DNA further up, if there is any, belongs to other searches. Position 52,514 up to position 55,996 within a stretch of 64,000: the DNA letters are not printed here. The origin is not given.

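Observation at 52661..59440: Tandem pair of ~1,060-aa paralogous lipoproteins with no family I can recognise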

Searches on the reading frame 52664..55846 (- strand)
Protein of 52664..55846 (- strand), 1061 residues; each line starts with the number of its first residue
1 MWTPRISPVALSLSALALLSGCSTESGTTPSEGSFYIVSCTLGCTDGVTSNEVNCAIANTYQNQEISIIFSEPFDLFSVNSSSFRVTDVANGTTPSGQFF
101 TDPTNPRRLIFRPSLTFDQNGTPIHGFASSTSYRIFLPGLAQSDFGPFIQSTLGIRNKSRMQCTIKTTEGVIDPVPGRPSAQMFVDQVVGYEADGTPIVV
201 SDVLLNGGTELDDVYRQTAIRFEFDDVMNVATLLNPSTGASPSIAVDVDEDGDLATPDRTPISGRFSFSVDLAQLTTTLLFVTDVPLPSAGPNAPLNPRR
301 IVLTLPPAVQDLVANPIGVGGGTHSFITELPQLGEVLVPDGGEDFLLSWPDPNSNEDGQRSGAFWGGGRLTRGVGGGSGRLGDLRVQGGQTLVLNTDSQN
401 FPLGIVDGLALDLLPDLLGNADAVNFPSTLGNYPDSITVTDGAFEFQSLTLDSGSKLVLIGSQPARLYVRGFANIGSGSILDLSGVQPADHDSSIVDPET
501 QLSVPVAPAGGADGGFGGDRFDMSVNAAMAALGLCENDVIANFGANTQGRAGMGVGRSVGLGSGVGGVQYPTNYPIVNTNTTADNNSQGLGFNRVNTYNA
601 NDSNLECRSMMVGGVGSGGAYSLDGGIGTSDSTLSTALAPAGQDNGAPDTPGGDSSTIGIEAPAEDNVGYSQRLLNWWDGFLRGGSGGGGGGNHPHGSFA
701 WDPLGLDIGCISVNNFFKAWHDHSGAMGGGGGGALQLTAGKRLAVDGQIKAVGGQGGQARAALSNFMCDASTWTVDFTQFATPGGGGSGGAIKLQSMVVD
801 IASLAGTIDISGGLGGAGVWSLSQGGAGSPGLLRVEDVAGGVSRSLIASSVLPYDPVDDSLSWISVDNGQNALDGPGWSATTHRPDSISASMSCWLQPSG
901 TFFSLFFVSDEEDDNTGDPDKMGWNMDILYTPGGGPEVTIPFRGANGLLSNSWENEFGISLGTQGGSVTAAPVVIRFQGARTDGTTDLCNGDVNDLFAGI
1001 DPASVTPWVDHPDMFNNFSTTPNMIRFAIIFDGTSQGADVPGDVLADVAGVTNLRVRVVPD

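Call 4: search_protein_families(library=pfam, proteins=[window:52664-55846:-], max_evalue=1)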
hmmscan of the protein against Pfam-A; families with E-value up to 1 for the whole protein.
window:52664-55846:- (1061 aa): 1 family
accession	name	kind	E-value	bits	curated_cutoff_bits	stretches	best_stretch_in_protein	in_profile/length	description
PF13205.12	Big_5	-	0.00064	20.8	23.6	1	59-121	18-77/105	Bacterial Ig-like domain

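Call 5: search_protein_families(library=ncbifam, proteins=[window:52664-55846:-], max_evalue=1)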
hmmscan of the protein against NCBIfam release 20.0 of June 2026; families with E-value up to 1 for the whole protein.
window:52664-55846:- (1061 aa): 0 families

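Call 7: find_homologous_proteins(query=window:52664-55846:-)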
Query window:52664-55846:- (1061 aa): 77 proteins with E <= 0.001 among 8000 candidates.
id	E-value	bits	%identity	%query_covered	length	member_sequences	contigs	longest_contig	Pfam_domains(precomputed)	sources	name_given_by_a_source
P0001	0.0e+0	2391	100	100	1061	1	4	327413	-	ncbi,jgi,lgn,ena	-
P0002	0.0e+0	1906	79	100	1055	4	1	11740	-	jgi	jgi:hypothetical protein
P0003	0.0e+0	1882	78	100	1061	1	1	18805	-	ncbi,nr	ncbi:MAG: hypothetical protein OSB57_06865 [Planctomycetota bacterium]|nr:hypothetical protein [Plan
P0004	0.0e+0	1875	78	100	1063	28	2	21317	-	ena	-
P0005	0.0e+0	1842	78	100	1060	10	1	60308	-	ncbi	-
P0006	0.0e+0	1585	77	87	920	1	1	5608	-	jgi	jgi:hypothetical protein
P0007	0.0e+0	1466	75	83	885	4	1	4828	-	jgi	jgi:hypothetical protein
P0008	0.0e+0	1273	58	97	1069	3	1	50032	-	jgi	-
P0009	0.0e+0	1223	55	100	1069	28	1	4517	PF13205.13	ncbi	-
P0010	0.0e+0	1200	54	98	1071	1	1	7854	-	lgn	-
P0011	0.0e+0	1161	54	97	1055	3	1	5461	-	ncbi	ncbi:MAG: hypothetical protein V3T22_09290 [Planctomycetota bacterium]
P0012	0.0e+0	1145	78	63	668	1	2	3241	-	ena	-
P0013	0.0e+0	1088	52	100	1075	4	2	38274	-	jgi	-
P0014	0.0e+0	1048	50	98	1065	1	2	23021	-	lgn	-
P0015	0.0e+0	1042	51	97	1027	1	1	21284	-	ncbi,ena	-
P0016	0.0e+0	1038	51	97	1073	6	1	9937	PF13205.13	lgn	-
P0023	5.0e-267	907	46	99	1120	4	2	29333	PF13205.13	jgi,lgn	jgi:hypothetical protein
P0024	5.8e-264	897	47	99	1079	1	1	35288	-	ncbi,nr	ncbi:MAG: Ig-like domain-containing protein [bacterium]|nr:Ig-like domain-containing protein [bacter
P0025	1.0e-256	873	46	100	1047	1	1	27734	-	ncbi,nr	ncbi:MAG: hypothetical protein GY711_06630 [bacterium]|nr:hypothetical protein [bacterium]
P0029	2.0e-231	789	44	100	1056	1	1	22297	PF13205.13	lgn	-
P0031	1.4e-218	747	46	47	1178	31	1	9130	PF13205.13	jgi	jgi:hypothetical protein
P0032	7.2e-216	738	43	46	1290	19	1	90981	PF13205.13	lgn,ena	-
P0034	2.0e-212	726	42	98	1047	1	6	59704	PF13205.13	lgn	-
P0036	1.6e-209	717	43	46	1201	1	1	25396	PF13205.13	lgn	-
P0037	2.3e-208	713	42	100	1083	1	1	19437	PF13205.13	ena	-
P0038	2.3e-206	706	43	99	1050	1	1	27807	PF13205.13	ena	-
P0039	7.7e-205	701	45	46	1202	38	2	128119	PF13205.13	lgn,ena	-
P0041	8.4e-195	668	40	100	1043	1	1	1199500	PF13205.13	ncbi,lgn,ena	-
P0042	4.4e-193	662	41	100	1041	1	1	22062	PF13205.13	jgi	jgi:hypothetical protein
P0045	1.2e-182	628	38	100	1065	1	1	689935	PF13205.13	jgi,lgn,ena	-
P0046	2.9e-182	627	40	99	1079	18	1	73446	PF13205.13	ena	-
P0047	3.7e-179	616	40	100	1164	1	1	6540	PF13205.13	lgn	-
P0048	2.1e-177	610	40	97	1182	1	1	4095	PF13205.13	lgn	-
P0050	1.9e-175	604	39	96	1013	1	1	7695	PF13205.13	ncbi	ncbi:MAG: Ig-like domain-containing protein [Planctomycetota bacterium]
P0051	4.5e-175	603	38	98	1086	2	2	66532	PF13205.13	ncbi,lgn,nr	ncbi:MAG: Ig-like domain-containing protein [Planctomycetota bacterium]|nr:Ig-like domain-containing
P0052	3.1e-173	597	39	99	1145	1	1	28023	PF13205.13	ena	-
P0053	5.7e-172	592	37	97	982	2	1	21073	PF13205.13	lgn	-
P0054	2.2e-167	577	45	44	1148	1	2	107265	PF13205.13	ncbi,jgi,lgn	ncbi:MAG: hypothetical protein ACI841_000772 [Planctomycetota bacterium]|jgi:hypothetical protein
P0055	2.9e-166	574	38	97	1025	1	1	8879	PF13205.13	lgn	-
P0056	9.8e-166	572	38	97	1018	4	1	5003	PF13205.13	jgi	-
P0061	8.1e-161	556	46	36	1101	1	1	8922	PF13205.13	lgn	-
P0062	1.7e-160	554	37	99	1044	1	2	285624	PF13205.13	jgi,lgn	-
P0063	1.9e-160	554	43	36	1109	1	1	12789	PF13205.13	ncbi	-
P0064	2.7e-160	554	44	34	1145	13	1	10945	PF13205.13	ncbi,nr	ncbi:MAG: hypothetical protein NTV21_20410 [Planctomycetota bacterium]|nr:hypothetical protein [Plan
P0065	1.1e-159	552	40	43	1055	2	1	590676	PF13205.13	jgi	-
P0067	1.6e-153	531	41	34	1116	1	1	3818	PF13205.13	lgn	-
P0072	1.6e-143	498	36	100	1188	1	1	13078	PF13205.13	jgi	-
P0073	2.3e-137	478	35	99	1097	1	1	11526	PF13205.13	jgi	jgi:hypothetical protein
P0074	3.1e-131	458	36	70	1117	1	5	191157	PF13205.13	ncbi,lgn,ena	-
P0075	1.2e-125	439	38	41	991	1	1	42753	PF13205.13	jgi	-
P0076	6.9e-119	417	43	52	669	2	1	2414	PF13205.13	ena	-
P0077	2.0e-113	399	38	44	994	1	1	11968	PF13205.13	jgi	jgi:hypothetical protein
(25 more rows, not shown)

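Call 8: search_solved_structures(query=window:52664-55846:-, max_evalue=10)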
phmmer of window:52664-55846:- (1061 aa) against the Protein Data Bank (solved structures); distinct sequences matched with E-value up to 10: 0.

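Call 10: find_encoding_contigs(protein=P0001, flank=10000, max_places=3)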
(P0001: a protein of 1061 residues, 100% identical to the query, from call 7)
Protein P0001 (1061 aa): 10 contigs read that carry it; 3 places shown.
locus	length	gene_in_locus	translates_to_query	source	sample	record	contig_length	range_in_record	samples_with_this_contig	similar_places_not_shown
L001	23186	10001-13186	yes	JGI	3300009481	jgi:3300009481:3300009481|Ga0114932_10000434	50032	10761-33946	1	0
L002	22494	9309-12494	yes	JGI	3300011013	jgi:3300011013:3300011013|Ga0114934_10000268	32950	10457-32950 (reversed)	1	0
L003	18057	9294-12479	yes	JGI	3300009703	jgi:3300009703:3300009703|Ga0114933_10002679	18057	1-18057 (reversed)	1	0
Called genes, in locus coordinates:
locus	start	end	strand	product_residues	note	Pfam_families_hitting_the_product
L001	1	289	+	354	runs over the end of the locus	PF00437:T2SSE, PF13191:AAA_16 (faint)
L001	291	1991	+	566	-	PF05157:MshEN, PF00437:T2SSE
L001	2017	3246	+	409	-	PF28597:T2SSF_N, PF00482:T2SSF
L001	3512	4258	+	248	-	PF07963:N_methyl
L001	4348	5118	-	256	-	PF01026:TatD_DNase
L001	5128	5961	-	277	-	PF13646:HEAT_2 (faint)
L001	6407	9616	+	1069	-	-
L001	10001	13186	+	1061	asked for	-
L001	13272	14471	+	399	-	PF01979:Amidohydro_1, PF07969:Amidohydro_3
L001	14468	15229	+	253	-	PF00149:Metallophos, PF12850:Metallophos_2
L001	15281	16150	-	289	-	PF01619:Pro_dh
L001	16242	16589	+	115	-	PF03091:CutA1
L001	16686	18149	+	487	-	PF00939:Na_sulph_symp, PF03600:CitMHS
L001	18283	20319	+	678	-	-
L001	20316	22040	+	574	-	-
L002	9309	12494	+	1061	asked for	-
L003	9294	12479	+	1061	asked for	-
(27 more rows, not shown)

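Call 12: find_encoding_contigs(protein=P0024, flank=10000, max_places=2)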
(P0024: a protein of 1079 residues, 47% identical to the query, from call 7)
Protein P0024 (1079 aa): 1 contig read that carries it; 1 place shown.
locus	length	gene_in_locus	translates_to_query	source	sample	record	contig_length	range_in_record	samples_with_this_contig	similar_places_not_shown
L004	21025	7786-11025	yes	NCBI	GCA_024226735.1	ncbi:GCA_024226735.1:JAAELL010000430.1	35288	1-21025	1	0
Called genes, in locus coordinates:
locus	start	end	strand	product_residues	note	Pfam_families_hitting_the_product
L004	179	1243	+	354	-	PF00437:T2SSE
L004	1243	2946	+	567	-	PF05157:MshEN, PF00437:T2SSE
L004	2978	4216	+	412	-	PF28597:T2SSF_N, PF00482:T2SSF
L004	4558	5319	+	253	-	PF07963:N_methyl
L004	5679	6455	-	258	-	PF01026:TatD_DNase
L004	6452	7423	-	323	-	PF13646:HEAT_2 (faint)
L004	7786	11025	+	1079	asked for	-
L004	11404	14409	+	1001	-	-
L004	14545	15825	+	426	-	PF01979:Amidohydro_1, PF07969:Amidohydro_3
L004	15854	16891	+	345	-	PF01368:DHH, PF02272:DHHA1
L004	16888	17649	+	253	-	PF00149:Metallophos, PF12850:Metallophos_2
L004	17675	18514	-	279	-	PF01619:Pro_dh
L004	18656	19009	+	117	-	PF03091:CutA1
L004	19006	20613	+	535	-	PF00939:Na_sulph_symp, PF03600:CitMHS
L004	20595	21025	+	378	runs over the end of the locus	PF00884:Sulfatase (weak)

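Call 13: find_encoding_contigs(protein=P0041, flank=10000, max_places=2)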
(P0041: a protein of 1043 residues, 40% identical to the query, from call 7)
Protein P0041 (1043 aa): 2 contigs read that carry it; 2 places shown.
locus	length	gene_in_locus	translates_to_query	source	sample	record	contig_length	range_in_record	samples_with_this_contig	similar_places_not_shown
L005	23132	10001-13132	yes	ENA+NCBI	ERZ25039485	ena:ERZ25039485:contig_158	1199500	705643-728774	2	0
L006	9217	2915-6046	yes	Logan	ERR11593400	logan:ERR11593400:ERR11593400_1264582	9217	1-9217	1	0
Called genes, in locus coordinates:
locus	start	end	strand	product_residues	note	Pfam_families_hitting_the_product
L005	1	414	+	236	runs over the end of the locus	PF00691:OmpA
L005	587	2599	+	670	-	PF00009:GTP_EFTU, PF01926:MMR_HSR1, PF22042:EF-G_D2 (weak), PF14492:EFG_III, PF03764:EFG_IV, PF00679:EFG_C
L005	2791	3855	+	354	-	PF00437:T2SSE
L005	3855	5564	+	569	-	PF05157:MshEN, PF00437:T2SSE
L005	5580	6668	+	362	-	PF28597:T2SSF_N, PF00482:T2SSF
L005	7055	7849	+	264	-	PF07963:N_methyl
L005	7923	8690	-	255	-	PF01026:TatD_DNase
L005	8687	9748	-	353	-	PF13646:HEAT_2 (weak)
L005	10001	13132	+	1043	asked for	PF13205:Big_5 (faint)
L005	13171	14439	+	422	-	PF01979:Amidohydro_1, PF07969:Amidohydro_3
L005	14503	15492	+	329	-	PF01368:DHH, PF02272:DHHA1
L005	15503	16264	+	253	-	PF00149:Metallophos, PF12850:Metallophos_2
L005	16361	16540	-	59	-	-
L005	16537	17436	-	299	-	PF01619:Pro_dh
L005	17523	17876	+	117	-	PF03091:CutA1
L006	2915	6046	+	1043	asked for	PF13205:Big_5 (faint)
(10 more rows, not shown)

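Call 14: find_encoding_contigs(protein=P0045, flank=10000, max_places=2)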
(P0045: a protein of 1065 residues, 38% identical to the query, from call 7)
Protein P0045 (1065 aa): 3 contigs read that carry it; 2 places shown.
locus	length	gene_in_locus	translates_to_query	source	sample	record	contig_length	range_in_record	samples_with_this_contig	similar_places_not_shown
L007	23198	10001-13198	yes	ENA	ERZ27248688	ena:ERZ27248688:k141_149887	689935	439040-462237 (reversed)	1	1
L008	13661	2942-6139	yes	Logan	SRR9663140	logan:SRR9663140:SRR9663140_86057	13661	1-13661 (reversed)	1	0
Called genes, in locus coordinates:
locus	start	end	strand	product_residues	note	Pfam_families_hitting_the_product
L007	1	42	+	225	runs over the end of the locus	PF00691:OmpA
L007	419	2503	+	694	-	PF00009:GTP_EFTU, PF01926:MMR_HSR1 (faint), PF22042:EF-G_D2, PF14492:EFG_III, PF03764:EFG_IV, PF00679:EFG_C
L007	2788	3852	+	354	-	PF00437:T2SSE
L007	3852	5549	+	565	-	PF05157:MshEN, PF13191:AAA_16 (faint), PF00437:T2SSE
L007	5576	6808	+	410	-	PF28597:T2SSF_N, PF00482:T2SSF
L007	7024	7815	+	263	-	PF07963:N_methyl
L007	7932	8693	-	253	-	PF01026:TatD_DNase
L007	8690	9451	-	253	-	-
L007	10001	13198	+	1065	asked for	PF13205:Big_5 (faint)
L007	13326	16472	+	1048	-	-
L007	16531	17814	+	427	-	PF01979:Amidohydro_1, PF07969:Amidohydro_3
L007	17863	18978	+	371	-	PF01368:DHH, PF02272:DHHA1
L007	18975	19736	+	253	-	PF00149:Metallophos, PF12850:Metallophos_2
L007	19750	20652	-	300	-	PF01619:Pro_dh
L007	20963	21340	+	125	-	PF03091:CutA1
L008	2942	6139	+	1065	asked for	PF13205:Big_5 (faint)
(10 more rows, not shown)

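Call 17: find_related_loci(query=A1, collection=genome_contigs, flank=10000)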
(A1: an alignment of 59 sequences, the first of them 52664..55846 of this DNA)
Query A1 (1061 aa) in genome_contigs; peptide patterns used: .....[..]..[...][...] (x = any residue, [..] = any of these).
600 stretches matched a pattern (row limit reached: there are more); 41 encode a relative of the query (tblastn E <= 1e-3); 41 distinct loci.
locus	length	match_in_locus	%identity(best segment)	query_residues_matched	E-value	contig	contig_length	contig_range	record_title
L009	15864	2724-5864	46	1-1061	0e+0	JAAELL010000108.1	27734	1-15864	MAG: bacterium isolate Bpl_4 BplG_CONTIG944638, whole genome shotgun sequence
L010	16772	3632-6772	39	4-1060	9e-169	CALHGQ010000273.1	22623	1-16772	MAG: uncultured bacterium isolate R4_Bin_MAXBIN__077_sub_1 genome assembly, contig: c_000002763116, whole genome shotgun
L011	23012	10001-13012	39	35-1061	2e-155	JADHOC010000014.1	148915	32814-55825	MAG: Planctomycetota bacterium isolate BS301-5m-G84 BS301-5m-C83, whole genome shotgun sequence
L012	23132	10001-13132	37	22-1061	2e-143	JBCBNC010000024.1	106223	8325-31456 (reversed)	MAG: Planctomycetota bacterium isolate J06631_1 k141_5597_length_106223_cov_48.9959, whole genome shotgun sequence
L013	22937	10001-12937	38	34-1061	7e-128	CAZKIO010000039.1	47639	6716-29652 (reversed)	MAG TPA_asm: uncultured Planctomycetaceae bacterium isolate SRP287453_co1_19 genome assembly, contig: NODE_1105_length_4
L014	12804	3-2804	37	90-1057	4e-126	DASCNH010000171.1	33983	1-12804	MAG TPA_asm: Planctomycetota bacterium isolate Fu_MAG_124 c_000001758218, whole genome shotgun sequence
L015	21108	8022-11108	37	34-1061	1e-125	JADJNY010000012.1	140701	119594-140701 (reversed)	MAG: Planctomycetota bacterium isolate Fred_18-Q3-R57-64_BAT3C.229 tig00017291-10-1404820, whole genome shotgun sequence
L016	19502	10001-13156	38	9-1060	1e-148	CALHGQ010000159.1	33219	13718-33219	MAG: uncultured bacterium isolate R4_Bin_MAXBIN__077_sub_1 genome assembly, contig: c_000006420107, whole genome shotgun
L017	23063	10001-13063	39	35-1061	3e-148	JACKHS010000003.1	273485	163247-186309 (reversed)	MAG: Planctomycetota bacterium isolate HK-STAS-PLAN-24 HK-STAS-PLAN-24_3, whole genome shotgun sequence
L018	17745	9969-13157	35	33-1061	1e-110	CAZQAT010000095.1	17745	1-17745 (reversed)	MAG TPA_asm: uncultured Planctomycetaceae bacterium isolate binchicken_co97_304 genome assembly, contig: NODE_12957_leng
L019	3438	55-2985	34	35-1061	9e-113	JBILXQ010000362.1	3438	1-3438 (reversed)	MAG: Planctomycetota bacterium isolate ME2018-10-31_3300042386_group8_bin60 Rohwer_bin1774_scaffold_24011_c1, whole geno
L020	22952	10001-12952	36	11-1035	3e-98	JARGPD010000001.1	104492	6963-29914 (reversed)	MAG: Planctomycetota bacterium isolate bin_ma_oilr2.012 NODE_189_length_104492_cov_7.261086, whole genome shotgun sequen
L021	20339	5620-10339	39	8-1061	3e-154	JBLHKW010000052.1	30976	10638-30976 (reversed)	MAG: Planctomycetota bacterium isolate 3300054698_147 Ga0535670_0001799, whole genome shotgun sequence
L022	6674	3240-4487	42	52-494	9e-77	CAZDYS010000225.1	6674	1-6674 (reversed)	MAG TPA_asm: uncultured Planctomycetaceae bacterium isolate SRP135972_co2_136 genome assembly, contig: NODE_17582_length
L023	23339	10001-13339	44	35-1061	2e-76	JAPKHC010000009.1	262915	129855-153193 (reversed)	MAG: Planctomycetota bacterium isolate PDA_C_MAG.29 MAG.29_9, whole genome shotgun sequence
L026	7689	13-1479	37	603-1061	1e-57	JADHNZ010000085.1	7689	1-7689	MAG: Planctomycetota bacterium isolate BS301-5m-G81 BS301-5m-C13657, whole genome shotgun sequence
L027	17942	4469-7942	42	34-1061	6e-75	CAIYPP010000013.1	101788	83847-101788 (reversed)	MAG: uncultured planctomycete isolate LaPlata-b_bin-0967 genome assembly, contig: bin-0967:013/160, whole genome shotgun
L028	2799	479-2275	32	422-1061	1e-41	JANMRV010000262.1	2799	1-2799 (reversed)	MAG: Planctomycetota bacterium isolate SOY_30_concoct_206_sub SOY_30_k141_2010308, whole genome shotgun sequence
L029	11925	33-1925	34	434-1061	4e-43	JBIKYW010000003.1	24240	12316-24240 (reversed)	MAG: Planctomycetota bacterium isolate ME2015-10-18_3300034355_group6_bin140 Rohwer_bin1769_scaffold_593_c1, whole genom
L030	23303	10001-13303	33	34-1061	1e-53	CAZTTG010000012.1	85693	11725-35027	MAG TPA_asm: uncultured Planctomycetaceae bacterium isolate binchicken_co97_508 genome assembly, contig: NODE_892_length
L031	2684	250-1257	34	717-1061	3e-31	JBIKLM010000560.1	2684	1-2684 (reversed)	MAG: Planctomycetota bacterium isolate ME2014-08-22_3300042298_group5_bin51 Rohwer_bin1772_scaffold_78252_c1, whole geno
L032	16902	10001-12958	33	37-1061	7e-85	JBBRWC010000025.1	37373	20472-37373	MAG: Planctomycetota bacterium isolate La3_metabat2.327 La3_metabat2.327_K_2139961_L_37373_cov_17.0009, whole genome sho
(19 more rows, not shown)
